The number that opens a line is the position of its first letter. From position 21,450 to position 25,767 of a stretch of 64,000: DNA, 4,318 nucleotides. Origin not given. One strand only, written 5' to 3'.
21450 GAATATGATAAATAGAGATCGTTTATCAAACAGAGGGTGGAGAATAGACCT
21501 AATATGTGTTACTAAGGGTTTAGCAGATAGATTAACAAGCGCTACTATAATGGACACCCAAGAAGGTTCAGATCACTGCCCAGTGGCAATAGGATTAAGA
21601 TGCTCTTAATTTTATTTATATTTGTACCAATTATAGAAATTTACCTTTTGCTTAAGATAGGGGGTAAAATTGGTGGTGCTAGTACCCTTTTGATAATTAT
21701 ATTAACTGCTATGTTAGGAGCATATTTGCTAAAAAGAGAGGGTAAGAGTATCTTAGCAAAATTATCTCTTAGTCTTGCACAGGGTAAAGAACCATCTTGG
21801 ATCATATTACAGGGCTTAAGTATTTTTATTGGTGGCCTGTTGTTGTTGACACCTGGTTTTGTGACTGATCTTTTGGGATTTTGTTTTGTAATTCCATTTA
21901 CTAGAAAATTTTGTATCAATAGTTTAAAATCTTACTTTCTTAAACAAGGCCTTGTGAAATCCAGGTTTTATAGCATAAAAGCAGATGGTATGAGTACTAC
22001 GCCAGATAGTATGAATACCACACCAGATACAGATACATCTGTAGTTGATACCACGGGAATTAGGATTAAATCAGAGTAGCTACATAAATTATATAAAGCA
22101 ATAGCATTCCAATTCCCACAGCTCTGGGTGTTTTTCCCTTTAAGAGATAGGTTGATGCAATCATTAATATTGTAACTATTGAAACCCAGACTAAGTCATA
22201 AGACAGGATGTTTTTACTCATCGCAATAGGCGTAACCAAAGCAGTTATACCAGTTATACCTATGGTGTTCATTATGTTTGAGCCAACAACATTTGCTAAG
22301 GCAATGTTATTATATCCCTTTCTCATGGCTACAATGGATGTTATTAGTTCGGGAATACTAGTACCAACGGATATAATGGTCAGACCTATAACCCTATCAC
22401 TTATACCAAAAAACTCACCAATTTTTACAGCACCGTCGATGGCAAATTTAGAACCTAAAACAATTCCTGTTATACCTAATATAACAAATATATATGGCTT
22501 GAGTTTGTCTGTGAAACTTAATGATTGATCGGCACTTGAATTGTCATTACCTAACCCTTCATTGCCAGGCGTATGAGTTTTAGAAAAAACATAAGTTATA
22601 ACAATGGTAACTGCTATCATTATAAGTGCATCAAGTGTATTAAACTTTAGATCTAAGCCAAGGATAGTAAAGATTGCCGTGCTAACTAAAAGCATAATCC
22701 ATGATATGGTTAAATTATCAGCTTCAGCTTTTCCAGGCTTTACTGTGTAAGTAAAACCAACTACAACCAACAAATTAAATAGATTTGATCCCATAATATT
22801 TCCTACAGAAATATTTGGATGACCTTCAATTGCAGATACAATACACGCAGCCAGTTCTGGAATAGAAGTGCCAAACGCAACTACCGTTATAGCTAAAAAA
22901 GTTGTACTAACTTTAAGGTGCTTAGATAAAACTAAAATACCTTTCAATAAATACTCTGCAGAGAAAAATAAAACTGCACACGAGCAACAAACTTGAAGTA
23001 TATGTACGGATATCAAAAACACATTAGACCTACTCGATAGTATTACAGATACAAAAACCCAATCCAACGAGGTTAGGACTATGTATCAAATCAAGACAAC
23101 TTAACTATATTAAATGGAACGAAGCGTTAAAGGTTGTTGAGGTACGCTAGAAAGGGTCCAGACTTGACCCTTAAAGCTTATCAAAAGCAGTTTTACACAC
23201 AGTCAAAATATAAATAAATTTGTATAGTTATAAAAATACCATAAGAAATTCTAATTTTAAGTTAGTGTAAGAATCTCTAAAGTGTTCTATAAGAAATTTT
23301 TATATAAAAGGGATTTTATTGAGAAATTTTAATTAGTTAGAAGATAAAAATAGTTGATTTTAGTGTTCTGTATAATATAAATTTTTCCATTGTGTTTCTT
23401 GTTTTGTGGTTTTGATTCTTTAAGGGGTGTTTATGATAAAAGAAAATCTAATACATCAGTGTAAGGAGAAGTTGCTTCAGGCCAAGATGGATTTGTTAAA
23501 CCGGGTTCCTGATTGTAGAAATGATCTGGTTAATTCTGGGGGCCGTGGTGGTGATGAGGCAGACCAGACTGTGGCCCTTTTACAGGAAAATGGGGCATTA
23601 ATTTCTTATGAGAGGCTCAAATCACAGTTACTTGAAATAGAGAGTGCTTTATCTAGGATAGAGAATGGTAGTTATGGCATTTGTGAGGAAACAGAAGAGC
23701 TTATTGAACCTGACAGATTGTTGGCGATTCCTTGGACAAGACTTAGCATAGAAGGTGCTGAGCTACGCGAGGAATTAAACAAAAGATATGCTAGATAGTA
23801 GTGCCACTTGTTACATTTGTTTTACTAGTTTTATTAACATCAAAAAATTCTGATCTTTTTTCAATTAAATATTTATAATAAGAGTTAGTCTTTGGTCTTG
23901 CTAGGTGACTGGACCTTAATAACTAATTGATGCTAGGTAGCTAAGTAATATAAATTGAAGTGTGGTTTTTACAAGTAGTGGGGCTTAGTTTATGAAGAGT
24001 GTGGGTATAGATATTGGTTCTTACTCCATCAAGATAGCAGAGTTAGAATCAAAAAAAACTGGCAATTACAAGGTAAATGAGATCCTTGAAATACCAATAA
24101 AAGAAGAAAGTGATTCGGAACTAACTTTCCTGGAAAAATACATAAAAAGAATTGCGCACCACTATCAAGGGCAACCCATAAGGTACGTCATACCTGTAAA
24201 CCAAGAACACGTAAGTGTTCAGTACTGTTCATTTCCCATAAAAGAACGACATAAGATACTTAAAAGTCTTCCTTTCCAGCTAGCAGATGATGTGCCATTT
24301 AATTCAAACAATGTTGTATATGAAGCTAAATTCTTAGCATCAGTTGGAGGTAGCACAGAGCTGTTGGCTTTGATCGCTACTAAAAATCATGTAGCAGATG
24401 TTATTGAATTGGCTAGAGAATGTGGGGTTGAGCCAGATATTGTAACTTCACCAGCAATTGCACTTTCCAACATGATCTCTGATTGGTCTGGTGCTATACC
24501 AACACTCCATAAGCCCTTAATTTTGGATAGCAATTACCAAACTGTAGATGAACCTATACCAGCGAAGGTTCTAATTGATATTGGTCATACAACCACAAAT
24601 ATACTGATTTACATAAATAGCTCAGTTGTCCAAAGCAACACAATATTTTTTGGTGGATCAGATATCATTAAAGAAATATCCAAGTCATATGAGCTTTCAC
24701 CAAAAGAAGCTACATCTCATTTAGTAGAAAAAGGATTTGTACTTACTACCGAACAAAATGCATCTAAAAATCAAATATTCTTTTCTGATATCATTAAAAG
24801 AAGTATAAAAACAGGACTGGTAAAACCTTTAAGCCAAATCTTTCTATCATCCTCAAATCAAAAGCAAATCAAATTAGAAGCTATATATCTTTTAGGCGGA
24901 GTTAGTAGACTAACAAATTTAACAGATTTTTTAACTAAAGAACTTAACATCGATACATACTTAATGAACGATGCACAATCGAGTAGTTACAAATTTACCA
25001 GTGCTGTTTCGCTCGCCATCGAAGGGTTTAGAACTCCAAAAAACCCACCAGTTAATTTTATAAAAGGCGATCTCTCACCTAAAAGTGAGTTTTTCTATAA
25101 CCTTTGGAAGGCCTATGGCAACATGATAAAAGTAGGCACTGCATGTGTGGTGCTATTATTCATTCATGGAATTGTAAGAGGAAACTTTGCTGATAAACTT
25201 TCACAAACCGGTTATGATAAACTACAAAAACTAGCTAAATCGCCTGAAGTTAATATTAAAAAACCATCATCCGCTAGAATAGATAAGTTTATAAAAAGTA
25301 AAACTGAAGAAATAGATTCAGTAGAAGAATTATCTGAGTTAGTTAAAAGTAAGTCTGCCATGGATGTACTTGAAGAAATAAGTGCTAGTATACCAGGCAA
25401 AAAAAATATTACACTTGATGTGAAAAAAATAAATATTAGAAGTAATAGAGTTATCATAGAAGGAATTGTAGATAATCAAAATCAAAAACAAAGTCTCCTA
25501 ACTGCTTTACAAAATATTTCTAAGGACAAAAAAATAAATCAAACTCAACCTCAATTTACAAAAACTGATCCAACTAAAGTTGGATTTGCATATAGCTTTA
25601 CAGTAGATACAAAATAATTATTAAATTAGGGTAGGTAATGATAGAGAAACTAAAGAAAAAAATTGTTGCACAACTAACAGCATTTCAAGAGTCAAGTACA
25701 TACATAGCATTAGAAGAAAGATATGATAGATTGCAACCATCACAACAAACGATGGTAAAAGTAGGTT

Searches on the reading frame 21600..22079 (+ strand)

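Call 65: search_protein_families(library=pfam, proteins=[window:21600-22079:+], max_evalue=0.000001)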
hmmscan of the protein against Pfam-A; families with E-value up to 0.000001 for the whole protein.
window:21600-22079:+ (159 aa): 1 family
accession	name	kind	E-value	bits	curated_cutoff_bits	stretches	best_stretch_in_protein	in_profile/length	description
PF04186.18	FxsA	-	1.7e-32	112.2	25.2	1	4-110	1-107/109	FxsA cytoplasmic membrane protein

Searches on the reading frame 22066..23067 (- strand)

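Call 65: search_protein_families(library=pfam, proteins=[window:22066-23067:-], max_evalue=0.000001)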
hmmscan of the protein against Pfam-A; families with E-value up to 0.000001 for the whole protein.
window:22066-23067:- (333 aa): 1 family
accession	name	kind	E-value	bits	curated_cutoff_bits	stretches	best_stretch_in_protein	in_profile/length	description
PF01699.29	Na_Ca_ex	-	1.7e-57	194.1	24.9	2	192-332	3-149/151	Sodium/calcium exchanger protein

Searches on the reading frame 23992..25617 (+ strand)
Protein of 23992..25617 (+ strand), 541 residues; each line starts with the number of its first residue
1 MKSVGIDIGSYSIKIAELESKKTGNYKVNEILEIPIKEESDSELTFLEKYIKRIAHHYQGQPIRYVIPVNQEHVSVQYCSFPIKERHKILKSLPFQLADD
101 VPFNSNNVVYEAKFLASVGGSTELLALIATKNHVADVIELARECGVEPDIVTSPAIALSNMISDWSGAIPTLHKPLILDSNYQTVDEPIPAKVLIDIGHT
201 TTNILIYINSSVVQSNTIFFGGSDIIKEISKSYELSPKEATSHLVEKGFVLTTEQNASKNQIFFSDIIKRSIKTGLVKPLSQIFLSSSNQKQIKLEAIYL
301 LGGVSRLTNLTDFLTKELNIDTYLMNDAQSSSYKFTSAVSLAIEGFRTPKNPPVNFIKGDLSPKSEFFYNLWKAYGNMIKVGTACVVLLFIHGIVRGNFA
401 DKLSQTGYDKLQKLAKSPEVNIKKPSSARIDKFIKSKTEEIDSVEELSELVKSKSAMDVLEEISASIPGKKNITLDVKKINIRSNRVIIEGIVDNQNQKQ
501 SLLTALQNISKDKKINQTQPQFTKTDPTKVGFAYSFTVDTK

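Call 41: search_protein_families(library=pfam, proteins=[window:23992-25617:+], max_evalue=0.001)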
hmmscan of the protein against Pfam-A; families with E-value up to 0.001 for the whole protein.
window:23992-25617:+ (541 aa): 3 families
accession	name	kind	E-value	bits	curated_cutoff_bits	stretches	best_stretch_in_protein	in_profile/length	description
PF11104.14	PilM_2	-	4.3e-21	75.6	27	1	5-332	1-312/340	Type IV pilus assembly protein PilM;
PF14450.12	FtsA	-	3.8e-12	47.1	31.8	1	193-338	1-125/127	Cell division protein FtsA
PF06723.19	MreB_Mbl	-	0.00011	21.7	27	0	191-275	146-230/327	MreB/Mbl protein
